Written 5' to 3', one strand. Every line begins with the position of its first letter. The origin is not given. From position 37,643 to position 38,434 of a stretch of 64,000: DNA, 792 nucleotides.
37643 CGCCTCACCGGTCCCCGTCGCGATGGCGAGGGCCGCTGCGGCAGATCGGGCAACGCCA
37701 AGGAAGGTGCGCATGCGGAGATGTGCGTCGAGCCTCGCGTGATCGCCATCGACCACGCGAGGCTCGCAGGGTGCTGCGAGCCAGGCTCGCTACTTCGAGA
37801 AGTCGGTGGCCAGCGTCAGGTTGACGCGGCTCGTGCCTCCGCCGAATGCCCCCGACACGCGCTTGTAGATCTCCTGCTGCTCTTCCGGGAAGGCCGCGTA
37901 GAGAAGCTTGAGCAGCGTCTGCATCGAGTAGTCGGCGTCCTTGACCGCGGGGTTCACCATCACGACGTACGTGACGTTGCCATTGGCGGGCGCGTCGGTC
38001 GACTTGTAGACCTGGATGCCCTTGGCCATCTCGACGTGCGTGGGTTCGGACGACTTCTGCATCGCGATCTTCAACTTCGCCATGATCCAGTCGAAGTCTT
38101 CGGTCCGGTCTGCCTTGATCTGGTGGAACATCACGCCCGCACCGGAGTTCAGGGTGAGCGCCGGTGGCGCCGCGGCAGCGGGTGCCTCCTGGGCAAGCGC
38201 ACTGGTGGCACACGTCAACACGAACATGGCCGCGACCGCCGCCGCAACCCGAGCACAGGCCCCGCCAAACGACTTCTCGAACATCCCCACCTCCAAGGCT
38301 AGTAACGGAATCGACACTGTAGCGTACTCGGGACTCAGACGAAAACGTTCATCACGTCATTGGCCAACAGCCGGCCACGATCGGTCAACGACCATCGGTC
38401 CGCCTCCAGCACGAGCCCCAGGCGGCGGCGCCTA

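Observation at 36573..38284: Uncharacterised three-gene operon: two paralogous secreted proteins plus a small OM beta-barrel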

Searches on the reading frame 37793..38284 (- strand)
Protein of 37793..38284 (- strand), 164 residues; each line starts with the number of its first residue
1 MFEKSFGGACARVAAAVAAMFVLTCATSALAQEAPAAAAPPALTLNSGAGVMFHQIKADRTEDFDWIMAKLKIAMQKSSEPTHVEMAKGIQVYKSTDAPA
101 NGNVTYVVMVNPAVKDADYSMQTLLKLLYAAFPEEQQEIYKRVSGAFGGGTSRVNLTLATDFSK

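Call 4: search_protein_families(library=pfam, proteins=[window:37793-38284:-], max_evalue=1)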
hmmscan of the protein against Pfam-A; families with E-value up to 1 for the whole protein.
seq(164 aa): 0 families

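Call 5: search_protein_families(library=ncbifam, proteins=[window:37793-38284:-], max_evalue=1)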
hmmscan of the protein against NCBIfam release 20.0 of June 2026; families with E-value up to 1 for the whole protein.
seq(164 aa): 0 families

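Call 7: find_homologous_proteins(query=window:37793-38284:-)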
Query seq(164 aa) (164 aa): 43 proteins with E <= 0.001 among 621 candidates.
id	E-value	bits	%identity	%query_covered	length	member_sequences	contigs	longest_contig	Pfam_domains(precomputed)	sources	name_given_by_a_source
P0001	1.5e-100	351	100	100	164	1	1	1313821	-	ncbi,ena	-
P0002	9.4e-92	323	89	100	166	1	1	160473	-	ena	-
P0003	1.6e-88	312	87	100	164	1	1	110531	-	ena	-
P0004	1.6e-85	303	88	100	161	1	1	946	-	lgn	-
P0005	3.4e-73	263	74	100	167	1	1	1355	-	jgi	jgi:hypothetical protein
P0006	1.4e-72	261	73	100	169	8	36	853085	-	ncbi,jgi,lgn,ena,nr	ncbi:MAG: hypothetical protein JNM38_13125 [Acidobacteria bacterium]|jgi:hypothetical protein|nr:hyp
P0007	5.8e-72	259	72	100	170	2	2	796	-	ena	-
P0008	2.5e-64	234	67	100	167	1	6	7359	-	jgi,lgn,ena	-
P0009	1.6e-53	199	65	85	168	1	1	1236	-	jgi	jgi:hypothetical protein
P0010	4.2e-53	197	61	95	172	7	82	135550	-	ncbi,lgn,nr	ncbi:MAG: hypothetical protein KJ066_08525 [Acidobacteria bacterium]|nr:hypothetical protein [Acidob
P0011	5.0e-53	197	59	100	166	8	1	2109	-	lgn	-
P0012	1.2e-52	196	67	74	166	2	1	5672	-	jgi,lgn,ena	-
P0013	2.1e-52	195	59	98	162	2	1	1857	-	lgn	-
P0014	2.7e-52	195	68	74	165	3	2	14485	-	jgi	jgi:hypothetical protein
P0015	8.8e-52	193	67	74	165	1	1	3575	-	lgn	-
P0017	2.5e-49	185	67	76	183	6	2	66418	-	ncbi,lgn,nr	ncbi:MAG: hypothetical protein KJ061_14085 [Vicinamibacteraceae bacterium]|nr:hypothetical protein [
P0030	1.6e-44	170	59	74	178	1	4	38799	-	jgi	jgi:hypothetical protein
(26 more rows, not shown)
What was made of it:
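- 37790..38284 (-): Gene B: 164-aa exported protein. It has a signal peptide (about residues 1-31), a short A/P linker and one ferredoxin-like domain (residues 45-164). An identical protein exists in public data, plus 43 homologs (call 7).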

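Call 8: search_solved_structures(query=window:37793-38284:-, max_evalue=10)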
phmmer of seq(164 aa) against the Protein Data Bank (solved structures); distinct sequences matched with E-value up to 10: 1.
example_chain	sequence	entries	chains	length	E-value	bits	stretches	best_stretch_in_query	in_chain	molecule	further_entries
9yfu_C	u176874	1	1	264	0.91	13.1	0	13-51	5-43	Fab24 BAK5 light chain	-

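Call 11: find_encoding_contigs(protein=P0006, flank=6000, max_places=3)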
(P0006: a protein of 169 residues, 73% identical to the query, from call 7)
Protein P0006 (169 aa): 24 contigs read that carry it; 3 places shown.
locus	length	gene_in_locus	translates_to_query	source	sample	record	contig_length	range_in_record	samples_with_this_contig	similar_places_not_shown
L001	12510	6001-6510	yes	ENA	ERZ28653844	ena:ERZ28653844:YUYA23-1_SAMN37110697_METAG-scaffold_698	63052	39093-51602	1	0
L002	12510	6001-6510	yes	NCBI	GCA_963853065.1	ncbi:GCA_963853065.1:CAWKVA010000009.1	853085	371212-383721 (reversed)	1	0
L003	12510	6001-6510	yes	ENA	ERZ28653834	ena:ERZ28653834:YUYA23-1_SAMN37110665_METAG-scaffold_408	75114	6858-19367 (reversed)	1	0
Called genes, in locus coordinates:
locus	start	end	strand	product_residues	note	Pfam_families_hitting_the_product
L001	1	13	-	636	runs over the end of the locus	PF20245:DUF6600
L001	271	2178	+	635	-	PF00012:HSP70, PF06723:MreB_Mbl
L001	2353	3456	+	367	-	PF00226:DnaJ, PF01556:DnaJ_C, PF00684:DnaJ_CXXCXGXG (weak)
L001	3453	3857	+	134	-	PF00376:MerR, PF13411:MerR_1, PF13591:MerR_2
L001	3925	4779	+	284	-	PF01695:IstB_IS21, PF00308:Bac_DnaA, PF07728:AAA_5 (weak)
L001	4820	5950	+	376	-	PF04055:Radical_SAM, PF06969:HemN_C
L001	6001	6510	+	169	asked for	-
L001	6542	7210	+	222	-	-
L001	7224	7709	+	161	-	PF13505:OMP_b-brl (weak)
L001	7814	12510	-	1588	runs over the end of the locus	PF00873:ACR_tran, PF02321:OEP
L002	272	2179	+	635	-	PF00012:HSP70, PF06723:MreB_Mbl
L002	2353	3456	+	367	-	PF00226:DnaJ, PF01556:DnaJ_C, PF00684:DnaJ_CXXCXGXG (weak)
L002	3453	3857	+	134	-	PF00376:MerR, PF13411:MerR_1, PF13591:MerR_2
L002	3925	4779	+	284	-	PF01695:IstB_IS21, PF00308:Bac_DnaA, PF07728:AAA_5 (weak)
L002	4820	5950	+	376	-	PF04055:Radical_SAM, PF06969:HemN_C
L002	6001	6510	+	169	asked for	-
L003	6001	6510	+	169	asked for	-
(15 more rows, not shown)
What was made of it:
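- Checked: However, an in-frame ATG 18 nt downstream (37061, MMAQGW..) preceded by GAAGGG is an equally good start, and the closest relative has a 14-nt gap instead of an overlap (call 11).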

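Call 12: find_encoding_contigs(protein=P0010, flank=6000, max_places=2)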
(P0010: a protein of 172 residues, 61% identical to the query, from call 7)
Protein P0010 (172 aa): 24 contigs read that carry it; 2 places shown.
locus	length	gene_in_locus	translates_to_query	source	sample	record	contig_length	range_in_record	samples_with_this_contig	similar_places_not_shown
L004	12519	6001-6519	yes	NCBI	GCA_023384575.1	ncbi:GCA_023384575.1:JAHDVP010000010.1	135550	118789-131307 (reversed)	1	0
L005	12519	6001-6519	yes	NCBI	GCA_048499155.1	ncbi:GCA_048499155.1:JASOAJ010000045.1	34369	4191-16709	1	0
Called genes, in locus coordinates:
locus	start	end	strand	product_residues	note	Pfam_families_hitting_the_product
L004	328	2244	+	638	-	PF00012:HSP70, PF06723:MreB_Mbl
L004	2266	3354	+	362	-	PF00226:DnaJ, PF01556:DnaJ_C, PF00684:DnaJ_CXXCXGXG (weak)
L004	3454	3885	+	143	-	PF00376:MerR, PF13411:MerR_1, PF13591:MerR_2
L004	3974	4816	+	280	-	PF01695:IstB_IS21, PF00308:Bac_DnaA (weak)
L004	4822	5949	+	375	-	PF04055:Radical_SAM, PF06969:HemN_C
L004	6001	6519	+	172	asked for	-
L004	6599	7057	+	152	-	-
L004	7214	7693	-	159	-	PF13505:OMP_b-brl (weak)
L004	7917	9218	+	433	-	PF01979:Amidohydro_1, PF07969:Amidohydro_3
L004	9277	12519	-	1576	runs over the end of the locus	PF00873:ACR_tran, PF02321:OEP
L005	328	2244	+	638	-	PF00012:HSP70, PF06723:MreB_Mbl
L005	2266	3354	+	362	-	PF00226:DnaJ, PF01556:DnaJ_C, PF00684:DnaJ_CXXCXGXG (weak)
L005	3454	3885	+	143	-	PF00376:MerR, PF13411:MerR_1, PF13591:MerR_2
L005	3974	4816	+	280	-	PF01695:IstB_IS21, PF00308:Bac_DnaA (weak)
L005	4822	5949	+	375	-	PF04055:Radical_SAM, PF06969:HemN_C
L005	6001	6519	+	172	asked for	-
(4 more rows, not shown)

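Call 13: find_encoding_contigs(protein=P0017, flank=6000, max_places=2)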
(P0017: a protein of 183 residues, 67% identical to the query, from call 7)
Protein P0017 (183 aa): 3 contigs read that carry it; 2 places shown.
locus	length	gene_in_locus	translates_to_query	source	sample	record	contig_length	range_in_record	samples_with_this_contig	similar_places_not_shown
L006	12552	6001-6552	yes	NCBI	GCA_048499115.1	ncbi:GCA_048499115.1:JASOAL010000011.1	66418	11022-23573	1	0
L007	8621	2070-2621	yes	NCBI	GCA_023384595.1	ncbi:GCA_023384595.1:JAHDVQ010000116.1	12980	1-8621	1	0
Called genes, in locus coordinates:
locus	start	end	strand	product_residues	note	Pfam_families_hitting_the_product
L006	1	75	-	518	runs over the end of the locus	PF20245:DUF6600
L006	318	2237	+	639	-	PF00012:HSP70, PF06723:MreB_Mbl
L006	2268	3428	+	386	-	PF00226:DnaJ, PF01556:DnaJ_C, PF00684:DnaJ_CXXCXGXG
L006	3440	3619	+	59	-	PF13411:MerR_1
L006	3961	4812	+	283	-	PF00308:Bac_DnaA (weak), PF01695:IstB_IS21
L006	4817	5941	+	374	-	PF04055:Radical_SAM, PF06969:HemN_C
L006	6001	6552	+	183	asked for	-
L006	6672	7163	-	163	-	PF13505:OMP_b-brl (weak)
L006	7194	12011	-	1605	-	PF00873:ACR_tran, PF02321:OEP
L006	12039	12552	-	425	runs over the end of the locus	PF25919:BSH_CusB (faint), PF25917:BSH_RND, PF25973:BSH_CzcB (weak), PF25876:HH_MFP_RND (weak), PF25954:Beta-barrel_RND_2, PF25990:Beta-barrel_YknX (faint), PF25975:CzcB_C, PF25989:YknX_C (weak)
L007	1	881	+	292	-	PF00308:Bac_DnaA (weak), PF01695:IstB_IS21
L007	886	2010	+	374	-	PF04055:Radical_SAM, PF06969:HemN_C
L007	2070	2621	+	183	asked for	-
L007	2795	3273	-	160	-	PF13505:OMP_b-brl (weak)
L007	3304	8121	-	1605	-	PF00873:ACR_tran, PF02321:OEP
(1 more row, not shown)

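Call 14: find_encoding_contigs(protein=P0030, flank=6000, max_places=2)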
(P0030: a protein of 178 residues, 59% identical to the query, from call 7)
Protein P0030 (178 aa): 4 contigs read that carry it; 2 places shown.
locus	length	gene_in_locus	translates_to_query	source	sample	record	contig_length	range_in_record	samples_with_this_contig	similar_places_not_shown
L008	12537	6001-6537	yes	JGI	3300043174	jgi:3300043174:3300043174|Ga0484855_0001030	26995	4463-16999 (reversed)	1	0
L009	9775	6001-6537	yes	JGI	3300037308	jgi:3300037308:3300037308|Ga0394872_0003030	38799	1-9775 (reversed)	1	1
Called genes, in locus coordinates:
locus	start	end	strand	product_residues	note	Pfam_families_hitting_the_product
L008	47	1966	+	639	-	PF00012:HSP70, PF06723:MreB_Mbl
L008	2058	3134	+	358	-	PF00226:DnaJ, PF01556:DnaJ_C, PF00684:DnaJ_CXXCXGXG (weak)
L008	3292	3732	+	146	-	PF00376:MerR, PF13411:MerR_1, PF13591:MerR_2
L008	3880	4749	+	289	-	PF01695:IstB_IS21, PF00308:Bac_DnaA, PF13191:AAA_16 (weak), PF07728:AAA_5 (weak)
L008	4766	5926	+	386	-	PF04055:Radical_SAM, PF06969:HemN_C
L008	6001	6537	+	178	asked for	-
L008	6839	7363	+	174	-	-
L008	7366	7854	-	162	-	PF13505:OMP_b-brl (weak)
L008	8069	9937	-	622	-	PF00873:ACR_tran, PF02321:OEP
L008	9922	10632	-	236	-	PF00873:ACR_tran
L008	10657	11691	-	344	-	PF25973:BSH_CzcB (faint), PF25954:Beta-barrel_RND_2, PF25975:CzcB_C (faint), PF25989:YknX_C (weak)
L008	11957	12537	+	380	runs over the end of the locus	PF02771:Acyl-CoA_dh_N, PF02770:Acyl-CoA_dh_M, PF00441:Acyl-CoA_dh_1, PF22924:ACOX_C_alpha1 (faint), PF08028:Acyl-CoA_dh_2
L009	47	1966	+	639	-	PF00012:HSP70, PF06723:MreB_Mbl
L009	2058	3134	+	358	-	PF00226:DnaJ, PF01556:DnaJ_C, PF00684:DnaJ_CXXCXGXG (weak)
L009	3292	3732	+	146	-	PF00376:MerR, PF13411:MerR_1, PF13591:MerR_2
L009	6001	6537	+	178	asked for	-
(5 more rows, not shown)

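Call 21: search_solved_structures(query=A2, max_evalue=10)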
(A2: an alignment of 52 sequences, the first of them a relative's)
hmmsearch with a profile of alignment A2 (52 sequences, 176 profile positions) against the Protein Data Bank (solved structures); distinct sequences matched with E-value up to 10: 1.
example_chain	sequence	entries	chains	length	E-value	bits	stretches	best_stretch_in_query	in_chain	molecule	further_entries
2bgh_A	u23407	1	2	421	0.0098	19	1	44-109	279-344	VINORINE SYNTHASE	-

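Call 23: search_protein_families(library=pfam, alignment_id=A2, max_evalue=1)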
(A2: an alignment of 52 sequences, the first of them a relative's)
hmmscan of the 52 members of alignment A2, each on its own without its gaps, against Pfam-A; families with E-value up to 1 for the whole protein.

A. member 1, P0001 (164 aa): 0 families

B. families by the number of members that match (of 52 scanned): 21 families
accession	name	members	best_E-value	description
PF01408.29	GFO_IDH_MocA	3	0.013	Oxidoreductase family, NAD-binding Rossmann fold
PF19303.5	Anticodon_3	3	0.08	Anticodon binding domain of methionyl tRNA ligase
PF19779.4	DUF6264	2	0.0038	Family of unknown function (DUF6264)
PF03153.18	TFIIA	2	0.016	Transcription factor IIA, alpha/beta subunit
PF04794.17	YdjC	1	0.033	YdjC-like protein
PF09534.15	Trp_oprn_chp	1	0.052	Tryptophan-associated transmembrane protein (Trp_oprn_chp)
PF13670.12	PepSY_2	1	0.053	Peptidase propeptide and YPEB domain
PF17410.7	Stevor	1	0.068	Subtelomeric Variable Open Reading frame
PF12884.12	TORC_N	1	0.07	Transducer of regulated CREB activity, N terminus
PF01569.27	PAP2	1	0.093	PAP2 superfamily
PF20363.3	DUF6658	1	0.095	Family of unknown function (DUF6658)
PF09290.16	AcetDehyd-dimer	1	0.1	Prokaryotic acetaldehyde dehydrogenase, dimerisation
PF24038.1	DUF7347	1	0.13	Domain of unknown function (DUF7347)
PF19476.4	DUF6013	1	0.14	Family of unknown function (DUF6013)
PF04123.18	DUF373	1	0.17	Domain of unknown function (DUF373)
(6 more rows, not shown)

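Call 24: predict_structure(alignment_id=A2)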
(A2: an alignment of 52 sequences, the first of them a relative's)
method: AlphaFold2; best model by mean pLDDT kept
length: 164 residues; sequences in the alignment: 52
mean_pLDDT: 82.4   pTM: 0.71
mean pLDDT of the five models: 82.4, 81.9, 80.4, 79.0, 78.8
residues with pLDDT >= 90: 119; 70-90: 5; 50-70: 3; < 50: 37
segments of 3 or more residues with pLDDT < 50: 1-37
pLDDT, mean of each block of 10 residues (from residue 1): 36 37 39 50 92 97 98 97 98 95 97 96 95 98 94 94 92
secondary structure, 60 per line:
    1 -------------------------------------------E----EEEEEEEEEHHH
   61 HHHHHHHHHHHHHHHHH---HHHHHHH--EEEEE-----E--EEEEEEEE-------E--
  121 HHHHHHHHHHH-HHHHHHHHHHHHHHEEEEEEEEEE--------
elements in order: E49-57 H58-77 H81-87 E90-94 E103-110 H121-131 H133-146 E147-156
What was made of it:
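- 37790..38284 (-): AlphaFold pLDDT is above 90 for residues 45-164 (call 24).
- On ABM (PF03992) / Dabb (PF07876) dimeric α+β-barrel families: The model of B has that strand and helix order (call 24).
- Closest known: Dimeric α+β-barrel. Same: The β-α-β-β-α-β order of secondary structure is the same (call 24).
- Checked: The shared folded domain is about 120 aa rather than 130 (pLDDT above 90 for B residues 45-164, call 24).
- Fold: the AlphaFold model of B has pLDDT above 90 over 119 residues with β-α-β-β-α-β order (call 24).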

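Call 29: fold_search(model_id=the predicted structure, library=pdb)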
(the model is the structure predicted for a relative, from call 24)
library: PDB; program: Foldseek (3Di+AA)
matches with E <= 10: 635; with E <= 0.001: 0
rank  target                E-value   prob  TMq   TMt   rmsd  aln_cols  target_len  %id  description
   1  3fmb_A                4.2e-03  0.95  0.30  0.41   6.6       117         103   13  Crystal structure of dimeric protein of unknown function and ferredoxin-like fold (YP_212648.1) from Bacteroides fragi (released 2009-01-27)
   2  2omo_E                7.8e-03  1.00  0.34  0.54   5.4       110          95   15  Putative antibiotic biosynthesis monooxygenase from Nitrosomonas europaea (released 2007-01-30)
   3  2gff_B                9.3e-03  1.00  0.38  0.57   6.0       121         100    8  Crystal Structure of Yersinia pestis LsrG (released 2007-04-03)
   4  2vih_B                9.3e-03  0.94  0.33  0.38   6.1       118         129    9  CRYSTAL STRUCTURE OF THE IS608 TRANSPOSASE IN COMPLEX WITH Left END 26-MER DNA (released 2008-02-19)
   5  4djb_A                1.1e-02  0.97  0.33  0.41   7.0       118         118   10  A Structural Basis for the Assembly and Functions of a Viral Polymer that Inactivates Multiple Tumor Suppressors (released 2012-10-31)
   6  3kg1_A                1.4e-02  0.96  0.32  0.46   5.5       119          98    8  Crystal structure of SnoaB, a cofactor-independent oxygenase from Streptomyces nogalater, mutant N63A (released 2010-01-26)
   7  2gff_A                1.6e-02  0.99  0.35  0.53   5.1       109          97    8  Crystal Structure of Yersinia pestis LsrG (released 2007-04-03)
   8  2op5_B                1.6e-02  0.93  0.32  0.44   6.6       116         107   12  CRYSTAL STRUCTURE OF A DIMERIC FERREDOXIN-LIKE PROTEIN (JCVI_PEP_1096672785533) FROM UNCULTURED MARINE ORGANISM AT 2.2 (released 2007-02-06)
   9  2xdo_D                1.7e-02  0.95  0.32  0.17   8.3       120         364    9  Structure of the Tetracycline degrading Monooxygenase TetX2 from Bacteroides thetaiotaomicron (released 2011-03-23)
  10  8er0_B                1.8e-02  0.90  0.30  0.16   8.8       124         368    9  X-ray crystal structure of Tet(X6) bound to anhydrotetracycline (released 2023-04-26)
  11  2vhg_A                1.9e-02  0.89  0.33  0.39   6.1       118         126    9  Crystal Structure of the ISHp608 Transposase in Complex with Right End 31-mer DNA (released 2008-02-19)
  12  3lgn_B                2.1e-02  0.80  0.31  0.41   6.6       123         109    8  Crystal structure of IsdI in complex with heme (released 2010-03-09)
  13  9lmn_A                2.2e-02  0.93  0.35  0.19   6.3       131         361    9  Crystal structure of a polyketide ABM/SchA-like domain-containing protein WhiE-ORFI from Streptomyces coelicolor (released 2025-11-26)
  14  2y6q_D                2.2e-02  0.89  0.31  0.16   9.1       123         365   10  Structure of the TetX monooxygenase in complex with the substrate 7- Iodtetracycline (released 2011-03-23)
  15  2y6q_C                2.3e-02  0.87  0.31  0.16   9.3       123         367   10  Structure of the TetX monooxygenase in complex with the substrate 7- Iodtetracycline (released 2011-03-23)
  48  3mcs_B                5.5e-02  0.72  0.29  0.24   6.5       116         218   13  Crystal structure of Putative monooxygenase (FN1347) from FUSOBACTERIUM NUCLEATUM SUBSP. NUCLEATUM ATCC 25586 at 2.55  (released 2010-05-19)
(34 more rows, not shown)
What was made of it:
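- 37793..38152 (-): The shared domain in B (β1 α1 α1' β2 β3 α2 β4). Y119 is invariant across the family; F64, E65, Y106, P112, D118 and P133 are nearly invariant. Foldseek top hits are dimeric ferredoxin-like/ABM proteins (call 29).
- The single-domain Foldseek match is weak (E 4e-3, TM 0.41-0.57, call 29).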

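Call 30: search_protein_representatives(alignment_id=A2)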
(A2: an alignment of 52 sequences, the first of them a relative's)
Query: 52 sequences, 176 profile positions. Proteins with E-value up to 0.001 (for the whole library): 1116; up to 1e-10: 706; up to 1e-30: 139. The best 150 are listed.
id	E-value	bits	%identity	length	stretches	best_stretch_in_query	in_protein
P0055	2.7e-61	222.8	-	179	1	1-176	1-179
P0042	2.8e-61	222.7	-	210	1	50-175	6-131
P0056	1.1e-56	207.7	-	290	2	30-165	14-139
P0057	2.7e-56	206.5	-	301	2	34-175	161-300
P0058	6.4e-56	205.3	-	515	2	42-174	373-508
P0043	1.0e-55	204.6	-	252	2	62-163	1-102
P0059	5.9e-55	202.1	-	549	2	49-171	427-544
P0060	5.5e-53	195.7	-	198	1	7-173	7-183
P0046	4.1e-52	192.9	-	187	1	26-174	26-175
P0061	2.5e-51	190.3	-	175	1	14-175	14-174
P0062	7.3e-50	185.5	-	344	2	26-174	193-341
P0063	3.1e-49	183.5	-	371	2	13-172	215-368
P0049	1.0e-48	181.8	-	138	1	50-175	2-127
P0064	4.2e-48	179.8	-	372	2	18-174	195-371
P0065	8.3e-48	178.8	-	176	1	2-173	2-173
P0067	1.0e-46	175.3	-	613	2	44-172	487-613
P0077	5.1e-43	163.2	-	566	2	12-172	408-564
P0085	4.3e-41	157.0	-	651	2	43-169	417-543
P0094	2.1e-39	151.5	-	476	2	16-172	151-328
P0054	3.0e-39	151.0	-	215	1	11-173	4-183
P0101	2.3e-38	148.1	-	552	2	24-162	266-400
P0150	6.6e-34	133.6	-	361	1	48-173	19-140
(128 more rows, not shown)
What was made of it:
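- Checked: B has 43 close homologs (call 7) and the family has 1,116 cluster representatives (call 30).
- Family size: 1,116 representatives at E <= 1e-3, many with two copies (call 30).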

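Call 31: search_protein_families(library=pfam, proteins=[P0058, P0059, P0067, P0077, P0085, P0101, P0094, P0063, P0064, P0150], max_evalue=0.01)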
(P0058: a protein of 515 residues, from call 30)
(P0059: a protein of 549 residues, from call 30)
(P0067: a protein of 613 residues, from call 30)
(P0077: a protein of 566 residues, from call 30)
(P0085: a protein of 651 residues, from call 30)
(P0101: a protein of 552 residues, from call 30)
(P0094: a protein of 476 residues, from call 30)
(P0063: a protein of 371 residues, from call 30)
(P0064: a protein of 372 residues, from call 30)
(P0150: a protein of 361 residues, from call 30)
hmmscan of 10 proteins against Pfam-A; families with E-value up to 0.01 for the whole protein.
P0058 (515 aa): 1 family
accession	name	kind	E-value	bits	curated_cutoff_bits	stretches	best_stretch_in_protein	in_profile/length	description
PF13676.11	TIR_2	-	2.9e-14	54.1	28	1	11-145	1-115/122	TIR domain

P0059 (549 aa): 2 families
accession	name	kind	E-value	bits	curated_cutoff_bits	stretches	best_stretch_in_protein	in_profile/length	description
PF00656.27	Peptidase_C14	-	5.5e-33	115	21.4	1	50-263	1-229/233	Caspase domain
PF01364.23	Peptidase_C25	-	0.0021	17.8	23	1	51-243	159-342/374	Peptidase family C25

P0067 (613 aa): 1 family
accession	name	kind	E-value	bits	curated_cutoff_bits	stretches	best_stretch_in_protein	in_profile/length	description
PF00656.27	Peptidase_C14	-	9.9e-39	133.8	21.4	1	40-254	1-230/233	Caspase domain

P0077 (566 aa): 1 family
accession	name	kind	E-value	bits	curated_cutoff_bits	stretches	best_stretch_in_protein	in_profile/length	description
PF00656.27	Peptidase_C14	-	1.5e-11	44.9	21.4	1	50-188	3-136/233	Caspase domain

P0085 (651 aa): 3 families
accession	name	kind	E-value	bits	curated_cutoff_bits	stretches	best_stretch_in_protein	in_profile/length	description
PF00656.27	Peptidase_C14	-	6e-37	128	21.4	1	41-253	1-228/233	Caspase domain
PF03544.19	TonB_C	-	6.2e-21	75.1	24.6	1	575-650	2-79/79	Gram-negative bacterial TonB protein C-terminal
PF12770.12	CHAT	-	0.00065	19.7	24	1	36-168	72-201/289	CHAT domain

P0101 (552 aa): 1 family
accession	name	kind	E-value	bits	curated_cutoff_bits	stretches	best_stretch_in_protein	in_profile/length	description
PF00656.27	Peptidase_C14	-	2e-37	129.6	21.4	1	40-252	1-227/233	Caspase domain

P0094 (476 aa): 1 family
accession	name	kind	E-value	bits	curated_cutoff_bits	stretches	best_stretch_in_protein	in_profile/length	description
PF13676.11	TIR_2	-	4.8e-07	30.7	28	1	2-102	28-110/122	TIR domain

P0063 (371 aa): 0 families

P0064 (372 aa): 0 families

P0150 (361 aa): 3 families
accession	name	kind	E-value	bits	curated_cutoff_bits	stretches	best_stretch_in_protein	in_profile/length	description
PF13365.12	Trypsin_2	-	6.2e-26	92.3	27.6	1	163-296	1-144/144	Trypsin-like peptidase domain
PF00089.32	Trypsin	-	9.2e-09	35.9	20.6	1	162-302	26-200/220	Trypsin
PF10459.15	Peptidase_S46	-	0.0047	16.1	22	0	277-304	630-657/698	Peptidase S46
